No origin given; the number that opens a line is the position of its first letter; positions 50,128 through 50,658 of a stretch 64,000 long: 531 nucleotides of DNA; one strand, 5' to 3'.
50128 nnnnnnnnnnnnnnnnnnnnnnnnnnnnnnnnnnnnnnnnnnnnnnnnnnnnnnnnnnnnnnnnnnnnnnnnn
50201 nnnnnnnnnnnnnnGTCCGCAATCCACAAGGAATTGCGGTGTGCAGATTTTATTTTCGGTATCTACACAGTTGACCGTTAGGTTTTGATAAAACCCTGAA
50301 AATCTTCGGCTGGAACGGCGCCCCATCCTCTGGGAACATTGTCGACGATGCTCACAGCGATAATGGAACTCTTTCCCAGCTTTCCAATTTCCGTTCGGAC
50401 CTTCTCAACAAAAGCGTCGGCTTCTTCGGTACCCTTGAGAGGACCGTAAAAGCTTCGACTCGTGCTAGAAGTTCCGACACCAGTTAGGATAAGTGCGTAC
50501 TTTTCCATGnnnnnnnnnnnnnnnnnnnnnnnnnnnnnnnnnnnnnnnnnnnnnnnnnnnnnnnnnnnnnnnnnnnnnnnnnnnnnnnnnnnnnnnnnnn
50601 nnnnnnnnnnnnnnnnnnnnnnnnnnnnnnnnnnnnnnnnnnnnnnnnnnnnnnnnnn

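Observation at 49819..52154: Unknown two-gene operon (388 aa + 76 aa) flanked by decayed Bro-N/DinD-like and RhuM-like genes inside the ribosomal operon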

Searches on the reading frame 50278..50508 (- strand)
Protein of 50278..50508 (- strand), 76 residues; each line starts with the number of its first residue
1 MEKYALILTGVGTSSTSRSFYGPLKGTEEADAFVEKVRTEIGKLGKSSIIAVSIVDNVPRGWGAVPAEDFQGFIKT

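Call 4: search_protein_families(library=pfam, proteins=[window:50278-50508:-], max_evalue=1)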
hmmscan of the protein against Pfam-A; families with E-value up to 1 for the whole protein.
window:50278-50508:- (76 aa): 0 families

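Call 5: search_protein_families(library=padloc, proteins=[window:50278-50508:-], max_evalue=1)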
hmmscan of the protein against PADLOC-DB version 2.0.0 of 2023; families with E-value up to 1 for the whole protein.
window:50278-50508:- (76 aa): 0 families

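Call 6: search_protein_families(library=phrogs, proteins=[window:50278-50508:-], max_evalue=1)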
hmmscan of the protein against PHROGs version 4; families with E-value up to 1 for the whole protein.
window:50278-50508:- (76 aa): 1 family
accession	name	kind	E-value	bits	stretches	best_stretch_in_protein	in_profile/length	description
phrog_38520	-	unknown function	0.054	14.5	1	18-57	33-71/90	-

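Call 7: search_protein_families(library=ncbifam, proteins=[window:50278-50508:-], max_evalue=1)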
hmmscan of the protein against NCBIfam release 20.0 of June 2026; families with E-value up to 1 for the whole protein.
window:50278-50508:- (76 aa): 0 families

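Call 22: find_homologous_proteins(query=window:50278-50508:-, max_evalue=0.01)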
Query window:50278-50508:- (76 aa): 3 proteins with E <= 0.01 among 3 candidates.
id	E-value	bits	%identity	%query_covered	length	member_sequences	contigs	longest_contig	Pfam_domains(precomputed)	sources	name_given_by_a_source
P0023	8.6e-42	157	100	100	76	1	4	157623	-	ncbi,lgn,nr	ncbi:hypothetical protein KGQ27_00750 [Patescibacteria group bacterium]|nr:hypothetical protein [Pat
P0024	1.1e-34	135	89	99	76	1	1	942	-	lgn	-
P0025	6.8e-33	129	84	99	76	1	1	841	-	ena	-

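Call 24: find_encoding_contigs(protein=P0024, flank=5000, max_places=4)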
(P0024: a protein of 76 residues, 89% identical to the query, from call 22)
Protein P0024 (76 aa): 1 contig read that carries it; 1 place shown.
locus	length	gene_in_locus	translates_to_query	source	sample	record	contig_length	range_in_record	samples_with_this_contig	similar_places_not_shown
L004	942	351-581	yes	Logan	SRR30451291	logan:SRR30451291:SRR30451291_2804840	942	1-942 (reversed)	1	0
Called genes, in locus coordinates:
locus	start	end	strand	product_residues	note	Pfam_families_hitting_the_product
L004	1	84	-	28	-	?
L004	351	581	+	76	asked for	-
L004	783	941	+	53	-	?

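Call 25: find_encoding_contigs(protein=P0025, flank=5000, max_places=4)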
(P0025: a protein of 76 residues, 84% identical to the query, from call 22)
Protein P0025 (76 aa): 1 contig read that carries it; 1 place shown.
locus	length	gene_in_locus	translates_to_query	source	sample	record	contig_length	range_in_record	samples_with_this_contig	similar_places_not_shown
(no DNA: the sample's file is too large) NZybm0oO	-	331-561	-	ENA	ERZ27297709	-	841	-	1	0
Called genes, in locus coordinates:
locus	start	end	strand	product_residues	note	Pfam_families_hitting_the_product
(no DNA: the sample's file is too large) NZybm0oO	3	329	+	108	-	?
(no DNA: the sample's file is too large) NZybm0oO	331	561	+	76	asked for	-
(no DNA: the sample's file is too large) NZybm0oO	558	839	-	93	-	?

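Call 58: predict_structure(alignment_id=A4)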
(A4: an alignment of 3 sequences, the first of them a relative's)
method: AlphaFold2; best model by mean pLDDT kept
length: 76 residues; sequences in the alignment: 3
mean_pLDDT: 58.6   pTM: 0.40
mean pLDDT of the five models: 58.6, 54.7, 53.5, 49.6, 49.2
residues with pLDDT >= 90: 0; 70-90: 5; 50-70: 65; < 50: 6
segments of 3 or more residues with pLDDT < 50: 74-76
pLDDT, mean of each block of 10 residues (from residue 1): 59 52 61 70 60 60 54 51
secondary structure, 60 per line:
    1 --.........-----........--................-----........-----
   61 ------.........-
elements in order: E3-11 E17-24 H27-42 E48-55 H67-75

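Call 89: search_solved_structures(query=A4, max_evalue=10)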
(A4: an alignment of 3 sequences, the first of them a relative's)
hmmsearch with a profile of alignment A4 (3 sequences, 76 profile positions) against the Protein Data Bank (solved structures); distinct sequences matched with E-value up to 10: 0.

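Call 91: fold_search(model_id=the predicted structure, library=pdb)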
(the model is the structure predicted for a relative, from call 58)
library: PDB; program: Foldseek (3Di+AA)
matches with E <= 10: 241; with E <= 0.001: 0
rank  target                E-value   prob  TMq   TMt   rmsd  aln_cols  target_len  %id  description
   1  2ybv_B                4.4e-01  0.60  0.45  0.35   3.8        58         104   14  STRUCTURE OF RUBISCO FROM THERMOSYNECHOCOCCUS ELONGATUS (released 2012-03-28)
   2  3dfe_F                5.3e-01  0.60  0.47  0.46   4.2        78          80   13  Crystal structure of a Putative Pii-Like Signaling Protein (YP_323533.1) from ANABAENA VARIABILIS ATCC 29413 at 2.35 A (released 2008-08-05)
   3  3dfe_C                6.0e-01  0.60  0.49  0.47   4.2        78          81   13  Crystal structure of a Putative Pii-Like Signaling Protein (YP_323533.1) from ANABAENA VARIABILIS ATCC 29413 at 2.35 A (released 2008-08-05)
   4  2mbl_MODEL_1_A        6.0e-01  0.33  0.48  0.34   9.1        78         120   15  Solution NMR Structure of De novo designed Top7 Fold Protein Top7m13, Northeast Structural Genomics Consortium (released 2013-11-13)
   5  6mmq_D                6.4e-01  0.28  0.39  0.36   5.6        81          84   16  Carbon regulatory PII-like protein SbtB from Cyanobium sp. 7001 bound to cAMP (released 2019-09-18)
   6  6n4a_A                7.2e-01  0.35  0.44  0.40   4.3        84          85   13  PII-like SbtB from Cyanobium sp PCC 7001 (apo) (released 2019-09-18)
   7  9pzg_V                7.2e-01  0.18  0.36  0.13  14.1        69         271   13  Bacterial ribosomal 2'-O-methyltransferase RsmI in complex with the small ribosomal subunit (released 2025-09-24)
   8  5fll_A                7.7e-01  0.16  0.35  0.15   5.6        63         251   14  Crystal structure of the 6-carboxyhexanoate-CoA ligase (BioW) from Bacillus subtilis in complex with a Pimeloyl-adenyl (released 2016-11-16)
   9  3dfe_E                8.7e-01  0.44  0.47  0.45   4.3        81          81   15  Crystal structure of a Putative Pii-Like Signaling Protein (YP_323533.1) from ANABAENA VARIABILIS ATCC 29413 at 2.35 A (released 2008-08-05)
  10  6mmc                  8.7e-01  0.35  0.45  0.39   5.6        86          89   15  Carbon regulatory PII-like protein SbtB from Cyanobium sp. 7001 bound to ADP (released 2019-09-18)
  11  2eky_D                8.7e-01  0.21  0.43  0.36   9.6       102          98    7  Crystal Structure of hypothetical protein MJ1052 from Methanocaldococcus jannaschii (Form 1) (released 2007-10-02)
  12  3dfe_A                9.9e-01  0.47  0.49  0.46   4.2        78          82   13  Crystal structure of a Putative Pii-Like Signaling Protein (YP_323533.1) from ANABAENA VARIABILIS ATCC 29413 at 2.35 A (released 2008-08-05)
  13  6mmo_C                9.9e-01  0.25  0.42  0.38   5.3        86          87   15  Carbon regulatory PII-like protein SbtB from Cyanobium sp. 7001 bound to AMP (released 2019-09-18)
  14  3egr_B                1.1e+00  0.33  0.42  0.49   5.8        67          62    9  CRYSTAL STRUCTURE OF A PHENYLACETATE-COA OXYGENASE SUBUNIT PAAB (REUT_A2307) FROM RALSTONIA EUTROPHA JMP134 AT 2.65 A  (released 2008-09-30)
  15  4iit_B                1.2e+00  0.25  0.41  0.47   5.3        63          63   13  The Phenylacetyl-CoA monooxygenase PaaABC subcomplex with phenylacetyl-CoA (released 2013-11-06)
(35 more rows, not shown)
